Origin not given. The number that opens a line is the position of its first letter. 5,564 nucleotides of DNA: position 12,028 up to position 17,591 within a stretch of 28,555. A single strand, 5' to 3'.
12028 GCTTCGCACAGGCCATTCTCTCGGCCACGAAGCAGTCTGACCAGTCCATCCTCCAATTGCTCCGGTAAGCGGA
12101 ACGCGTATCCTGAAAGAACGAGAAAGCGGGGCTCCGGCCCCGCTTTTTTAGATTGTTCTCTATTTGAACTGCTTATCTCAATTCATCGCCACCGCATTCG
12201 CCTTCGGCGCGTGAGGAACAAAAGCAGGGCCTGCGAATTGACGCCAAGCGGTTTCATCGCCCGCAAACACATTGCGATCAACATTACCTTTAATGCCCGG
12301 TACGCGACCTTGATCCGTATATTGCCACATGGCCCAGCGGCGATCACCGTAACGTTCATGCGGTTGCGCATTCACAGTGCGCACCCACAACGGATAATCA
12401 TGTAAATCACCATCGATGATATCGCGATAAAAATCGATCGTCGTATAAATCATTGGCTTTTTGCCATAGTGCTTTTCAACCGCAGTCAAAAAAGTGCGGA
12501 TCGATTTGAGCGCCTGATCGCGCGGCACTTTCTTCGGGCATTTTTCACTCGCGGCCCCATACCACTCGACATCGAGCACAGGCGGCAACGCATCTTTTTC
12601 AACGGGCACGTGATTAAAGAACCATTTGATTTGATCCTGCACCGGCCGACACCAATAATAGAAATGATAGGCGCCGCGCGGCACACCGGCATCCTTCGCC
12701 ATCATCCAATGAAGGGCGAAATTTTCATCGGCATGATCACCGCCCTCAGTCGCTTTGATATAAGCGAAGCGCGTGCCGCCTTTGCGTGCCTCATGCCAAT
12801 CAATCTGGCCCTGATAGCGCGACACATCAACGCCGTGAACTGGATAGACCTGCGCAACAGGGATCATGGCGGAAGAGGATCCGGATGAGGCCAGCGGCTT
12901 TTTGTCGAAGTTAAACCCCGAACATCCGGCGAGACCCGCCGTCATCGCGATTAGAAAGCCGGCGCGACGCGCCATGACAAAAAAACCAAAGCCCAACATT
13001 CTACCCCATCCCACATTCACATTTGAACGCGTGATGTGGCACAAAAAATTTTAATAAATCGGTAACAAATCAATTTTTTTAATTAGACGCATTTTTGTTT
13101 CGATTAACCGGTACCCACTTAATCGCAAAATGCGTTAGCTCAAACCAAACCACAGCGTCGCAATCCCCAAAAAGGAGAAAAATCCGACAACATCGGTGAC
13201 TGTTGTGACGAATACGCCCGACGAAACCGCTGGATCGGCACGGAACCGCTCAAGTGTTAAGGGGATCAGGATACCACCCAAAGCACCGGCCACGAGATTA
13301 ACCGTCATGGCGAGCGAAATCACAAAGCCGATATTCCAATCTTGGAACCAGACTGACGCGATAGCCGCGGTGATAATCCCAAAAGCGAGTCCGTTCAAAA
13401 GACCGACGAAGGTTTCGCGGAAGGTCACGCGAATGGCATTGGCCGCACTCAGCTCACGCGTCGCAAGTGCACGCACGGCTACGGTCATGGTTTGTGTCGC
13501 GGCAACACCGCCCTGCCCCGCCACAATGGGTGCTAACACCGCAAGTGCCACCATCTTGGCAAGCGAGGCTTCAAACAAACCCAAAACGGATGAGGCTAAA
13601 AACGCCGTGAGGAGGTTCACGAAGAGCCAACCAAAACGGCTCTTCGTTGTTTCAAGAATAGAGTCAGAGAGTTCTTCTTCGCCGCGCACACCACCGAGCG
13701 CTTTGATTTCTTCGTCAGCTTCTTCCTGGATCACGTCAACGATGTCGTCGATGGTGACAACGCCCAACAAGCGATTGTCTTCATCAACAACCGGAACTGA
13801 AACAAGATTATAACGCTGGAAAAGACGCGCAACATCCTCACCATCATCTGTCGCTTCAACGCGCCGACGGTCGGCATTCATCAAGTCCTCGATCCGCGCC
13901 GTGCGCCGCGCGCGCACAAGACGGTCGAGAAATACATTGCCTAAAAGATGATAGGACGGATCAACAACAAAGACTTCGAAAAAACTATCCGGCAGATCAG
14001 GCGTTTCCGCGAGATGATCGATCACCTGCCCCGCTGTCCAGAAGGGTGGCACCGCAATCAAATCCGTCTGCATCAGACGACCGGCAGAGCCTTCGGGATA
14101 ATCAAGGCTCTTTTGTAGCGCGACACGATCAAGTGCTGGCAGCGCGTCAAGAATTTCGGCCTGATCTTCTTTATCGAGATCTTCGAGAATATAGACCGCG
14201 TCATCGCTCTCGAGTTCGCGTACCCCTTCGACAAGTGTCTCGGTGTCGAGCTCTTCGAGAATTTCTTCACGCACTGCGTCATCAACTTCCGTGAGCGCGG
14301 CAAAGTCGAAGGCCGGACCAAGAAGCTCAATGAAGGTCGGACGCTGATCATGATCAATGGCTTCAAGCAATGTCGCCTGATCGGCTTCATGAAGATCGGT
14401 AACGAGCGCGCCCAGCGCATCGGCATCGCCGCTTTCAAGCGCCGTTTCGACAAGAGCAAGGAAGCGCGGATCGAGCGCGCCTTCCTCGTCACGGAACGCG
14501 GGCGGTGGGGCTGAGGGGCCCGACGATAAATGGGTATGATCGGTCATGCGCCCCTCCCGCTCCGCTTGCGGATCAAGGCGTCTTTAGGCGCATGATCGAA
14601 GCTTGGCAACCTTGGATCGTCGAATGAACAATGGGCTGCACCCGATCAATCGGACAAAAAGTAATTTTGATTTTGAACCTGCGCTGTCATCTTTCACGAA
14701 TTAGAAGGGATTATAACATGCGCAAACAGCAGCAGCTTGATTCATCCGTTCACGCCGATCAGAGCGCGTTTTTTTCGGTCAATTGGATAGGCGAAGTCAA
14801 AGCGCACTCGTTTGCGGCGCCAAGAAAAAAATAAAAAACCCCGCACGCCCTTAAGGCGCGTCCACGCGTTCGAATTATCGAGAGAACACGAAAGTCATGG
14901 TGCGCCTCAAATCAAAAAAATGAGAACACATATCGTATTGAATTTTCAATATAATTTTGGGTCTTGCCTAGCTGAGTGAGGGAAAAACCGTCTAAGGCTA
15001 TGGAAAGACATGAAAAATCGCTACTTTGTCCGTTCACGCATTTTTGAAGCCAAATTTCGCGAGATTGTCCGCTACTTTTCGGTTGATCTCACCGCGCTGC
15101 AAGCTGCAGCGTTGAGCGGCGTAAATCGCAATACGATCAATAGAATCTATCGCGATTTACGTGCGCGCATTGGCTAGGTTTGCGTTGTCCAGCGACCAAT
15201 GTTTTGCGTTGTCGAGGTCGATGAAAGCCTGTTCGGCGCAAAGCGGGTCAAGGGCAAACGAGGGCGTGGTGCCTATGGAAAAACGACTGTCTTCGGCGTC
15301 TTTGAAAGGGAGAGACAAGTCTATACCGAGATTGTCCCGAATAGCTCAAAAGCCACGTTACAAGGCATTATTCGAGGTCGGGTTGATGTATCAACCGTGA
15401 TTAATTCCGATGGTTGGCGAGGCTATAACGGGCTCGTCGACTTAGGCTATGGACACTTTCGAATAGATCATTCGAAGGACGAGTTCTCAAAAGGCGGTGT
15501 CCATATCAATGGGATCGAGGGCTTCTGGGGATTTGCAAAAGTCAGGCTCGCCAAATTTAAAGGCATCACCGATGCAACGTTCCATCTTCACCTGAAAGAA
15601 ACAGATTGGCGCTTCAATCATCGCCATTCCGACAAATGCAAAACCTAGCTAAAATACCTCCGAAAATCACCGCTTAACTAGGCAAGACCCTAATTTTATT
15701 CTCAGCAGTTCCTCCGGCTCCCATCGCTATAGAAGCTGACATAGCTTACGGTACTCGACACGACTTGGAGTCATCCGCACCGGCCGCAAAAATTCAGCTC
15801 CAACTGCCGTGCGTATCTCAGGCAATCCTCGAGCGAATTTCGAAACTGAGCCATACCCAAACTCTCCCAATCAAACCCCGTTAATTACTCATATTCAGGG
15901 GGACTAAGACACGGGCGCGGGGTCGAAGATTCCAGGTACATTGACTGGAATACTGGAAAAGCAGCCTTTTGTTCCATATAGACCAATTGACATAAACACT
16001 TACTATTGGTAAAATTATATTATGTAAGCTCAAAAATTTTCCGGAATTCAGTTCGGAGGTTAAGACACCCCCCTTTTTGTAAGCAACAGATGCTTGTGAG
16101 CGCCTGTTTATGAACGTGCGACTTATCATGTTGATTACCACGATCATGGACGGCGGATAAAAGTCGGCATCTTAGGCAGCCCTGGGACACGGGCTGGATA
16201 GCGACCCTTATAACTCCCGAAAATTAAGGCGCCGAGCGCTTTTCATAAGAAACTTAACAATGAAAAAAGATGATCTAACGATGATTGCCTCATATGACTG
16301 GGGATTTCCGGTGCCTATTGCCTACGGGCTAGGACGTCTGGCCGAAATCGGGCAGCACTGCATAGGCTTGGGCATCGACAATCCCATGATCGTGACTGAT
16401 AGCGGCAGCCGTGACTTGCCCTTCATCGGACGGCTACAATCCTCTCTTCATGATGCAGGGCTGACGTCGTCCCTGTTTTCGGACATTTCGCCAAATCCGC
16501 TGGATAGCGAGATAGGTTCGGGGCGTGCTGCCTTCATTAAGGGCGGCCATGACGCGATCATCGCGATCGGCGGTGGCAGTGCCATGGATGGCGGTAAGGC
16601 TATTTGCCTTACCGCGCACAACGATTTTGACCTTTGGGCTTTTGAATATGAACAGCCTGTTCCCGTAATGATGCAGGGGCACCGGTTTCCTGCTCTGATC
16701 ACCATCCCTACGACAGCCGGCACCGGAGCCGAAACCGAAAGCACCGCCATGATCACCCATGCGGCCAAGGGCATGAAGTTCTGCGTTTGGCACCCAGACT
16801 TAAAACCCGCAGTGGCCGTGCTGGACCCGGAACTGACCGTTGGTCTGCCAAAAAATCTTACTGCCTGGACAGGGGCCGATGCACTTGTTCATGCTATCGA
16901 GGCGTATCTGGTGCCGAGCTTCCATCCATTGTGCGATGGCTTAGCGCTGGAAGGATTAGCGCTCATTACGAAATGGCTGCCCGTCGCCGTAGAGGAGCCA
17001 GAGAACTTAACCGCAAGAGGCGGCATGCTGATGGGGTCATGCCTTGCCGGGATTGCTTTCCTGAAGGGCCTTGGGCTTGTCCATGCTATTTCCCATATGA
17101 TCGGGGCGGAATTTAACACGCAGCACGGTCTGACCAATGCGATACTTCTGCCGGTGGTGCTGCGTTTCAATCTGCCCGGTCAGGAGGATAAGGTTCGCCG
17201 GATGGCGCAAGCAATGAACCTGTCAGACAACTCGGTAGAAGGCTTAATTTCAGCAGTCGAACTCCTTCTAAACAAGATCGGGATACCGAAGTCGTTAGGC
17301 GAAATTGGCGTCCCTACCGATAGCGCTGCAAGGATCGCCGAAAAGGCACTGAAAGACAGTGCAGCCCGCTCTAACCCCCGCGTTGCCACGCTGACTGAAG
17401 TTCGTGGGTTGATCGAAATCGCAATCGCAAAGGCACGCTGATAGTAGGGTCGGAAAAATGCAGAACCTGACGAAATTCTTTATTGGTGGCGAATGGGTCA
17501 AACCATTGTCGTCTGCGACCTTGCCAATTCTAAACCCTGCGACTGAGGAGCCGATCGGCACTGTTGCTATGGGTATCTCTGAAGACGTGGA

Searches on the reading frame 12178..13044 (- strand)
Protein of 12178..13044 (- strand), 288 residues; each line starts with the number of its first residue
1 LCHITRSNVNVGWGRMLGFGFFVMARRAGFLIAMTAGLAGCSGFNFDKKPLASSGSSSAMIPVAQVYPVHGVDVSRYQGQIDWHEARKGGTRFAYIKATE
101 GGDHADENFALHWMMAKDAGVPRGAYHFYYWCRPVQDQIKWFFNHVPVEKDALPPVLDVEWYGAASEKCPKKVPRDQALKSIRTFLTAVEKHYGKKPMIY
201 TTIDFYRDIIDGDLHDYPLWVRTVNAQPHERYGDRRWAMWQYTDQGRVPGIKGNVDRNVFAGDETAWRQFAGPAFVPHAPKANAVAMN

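Call 10: search_protein_families(library=pfam, proteins=[window:12178-13044:-])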
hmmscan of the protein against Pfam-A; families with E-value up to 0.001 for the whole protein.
window:12178-13044:- (288 aa): 1 family
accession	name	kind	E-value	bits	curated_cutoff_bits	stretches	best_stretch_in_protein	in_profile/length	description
PF01183.26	Glyco_hydro_25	-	2.1e-48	165.4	27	1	72-251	1-180/180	Glycosyl hydrolases family 25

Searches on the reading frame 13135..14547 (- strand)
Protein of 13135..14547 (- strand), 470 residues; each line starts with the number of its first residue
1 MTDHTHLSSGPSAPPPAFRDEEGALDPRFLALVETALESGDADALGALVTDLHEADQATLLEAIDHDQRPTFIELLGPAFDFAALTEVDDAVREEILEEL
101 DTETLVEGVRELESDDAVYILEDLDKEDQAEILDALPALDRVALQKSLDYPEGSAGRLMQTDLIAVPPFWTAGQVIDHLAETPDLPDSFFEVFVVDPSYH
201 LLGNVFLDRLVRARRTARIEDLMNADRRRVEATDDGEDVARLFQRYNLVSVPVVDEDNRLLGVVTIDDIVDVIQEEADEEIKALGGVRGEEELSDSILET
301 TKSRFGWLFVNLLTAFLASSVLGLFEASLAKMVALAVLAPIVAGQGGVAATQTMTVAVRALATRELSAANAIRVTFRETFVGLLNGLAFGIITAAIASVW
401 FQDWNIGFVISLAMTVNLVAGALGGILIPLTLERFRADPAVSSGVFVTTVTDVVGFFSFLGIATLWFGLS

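Call 10: search_protein_families(library=pfam, proteins=[window:13135-14547:-])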
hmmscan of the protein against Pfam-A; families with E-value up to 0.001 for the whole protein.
window:13135-14547:- (470 aa): 3 families
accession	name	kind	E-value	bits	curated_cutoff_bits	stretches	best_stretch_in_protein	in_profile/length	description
PF01769.21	MgtE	-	3.7e-30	105.2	27.6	1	340-462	2-125/125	Divalent cation transporter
PF03448.22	MgtE_N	-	1.9e-21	77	25.9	1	52-153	1-102/102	MgtE intracellular N domain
PF00571.33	CBS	-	6.2e-14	52.5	24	1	219-274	1-56/57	CBS domain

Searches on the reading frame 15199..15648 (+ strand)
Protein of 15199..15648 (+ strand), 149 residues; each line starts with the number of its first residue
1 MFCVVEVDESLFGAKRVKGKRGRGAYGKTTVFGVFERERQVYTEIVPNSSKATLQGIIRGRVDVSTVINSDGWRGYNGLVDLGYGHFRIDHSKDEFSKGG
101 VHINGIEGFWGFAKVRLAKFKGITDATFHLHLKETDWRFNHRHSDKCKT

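Call 10: search_protein_families(library=pfam, proteins=[window:15199-15648:+])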
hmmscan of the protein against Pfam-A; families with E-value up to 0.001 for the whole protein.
window:15199-15648:+ (149 aa): 1 family
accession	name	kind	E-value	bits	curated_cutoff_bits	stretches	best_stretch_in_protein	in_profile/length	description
PF12762.13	DDE_Tnp_IS1595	-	1.4e-26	93.8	27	1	5-140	6-153/153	ISXO2-like transposase domain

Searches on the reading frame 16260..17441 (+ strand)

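Call 10: search_protein_families(library=pfam, proteins=[window:16260-17441:+])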
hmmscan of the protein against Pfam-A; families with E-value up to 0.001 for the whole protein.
window:16260-17441:+ (393 aa): 3 families
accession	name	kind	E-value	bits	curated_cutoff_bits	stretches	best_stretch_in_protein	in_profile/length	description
PF25137.1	ADH_Fe_C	-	8.1e-48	163.1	27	1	201-386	1-191/194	Fe-containing alcohol dehydrogenase family, C-terminal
PF00465.25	Fe-ADH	-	1.1e-39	136.2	31.3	1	18-190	2-168/168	Iron-containing alcohol dehydrogenase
PF13685.12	Fe-ADH_2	-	6.6e-05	23.4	28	1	27-118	7-96/149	Iron-containing alcohol dehydrogenase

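Call 80: search_protein_families(library=ncbifam, proteins=[window:16260-17441:+], max_evalue=1e-60)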
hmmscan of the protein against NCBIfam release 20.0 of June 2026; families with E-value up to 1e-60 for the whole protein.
window:16260-17441:+ (393 aa): 7 families
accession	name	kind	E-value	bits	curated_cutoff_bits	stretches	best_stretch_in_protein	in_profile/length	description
NF058672.1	4HyButDHCUPNE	equivalog_domain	1.8e-83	280.8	500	1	20-387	10-376/378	4-hydroxybutyrate dehydrogenase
NF041833.1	Fe_ADH_ErcA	equivalog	4.2e-80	269.7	550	1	21-386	12-379/382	alcohol dehydrogenase-like regulatory protein ErcA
TIGR02638.1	lactal_redase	equivalog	3.3e-79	266.4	523.15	1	22-384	12-378/379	lactaldehyde reductase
NF053866.1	CholDhdGbsBBac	equivalog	1.6e-72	244.3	550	1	13-380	11-382/392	choline dehydrogenase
NF007911.0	PRK10624.1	equivalog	9e-72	242.1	537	1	22-386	13-379/382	lactaldehyde reductase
NF011998.0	PRK15454.1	equivalog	4.4e-66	223.2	556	1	20-385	30-391/395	ethanolamine utilization ethanol dehydrogenase EutG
NF010378.0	PRK13805.1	equivalog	1.2e-64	218.6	951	1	39-386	482-861/872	bifunctional acetaldehyde-CoA/alcohol dehydrogenase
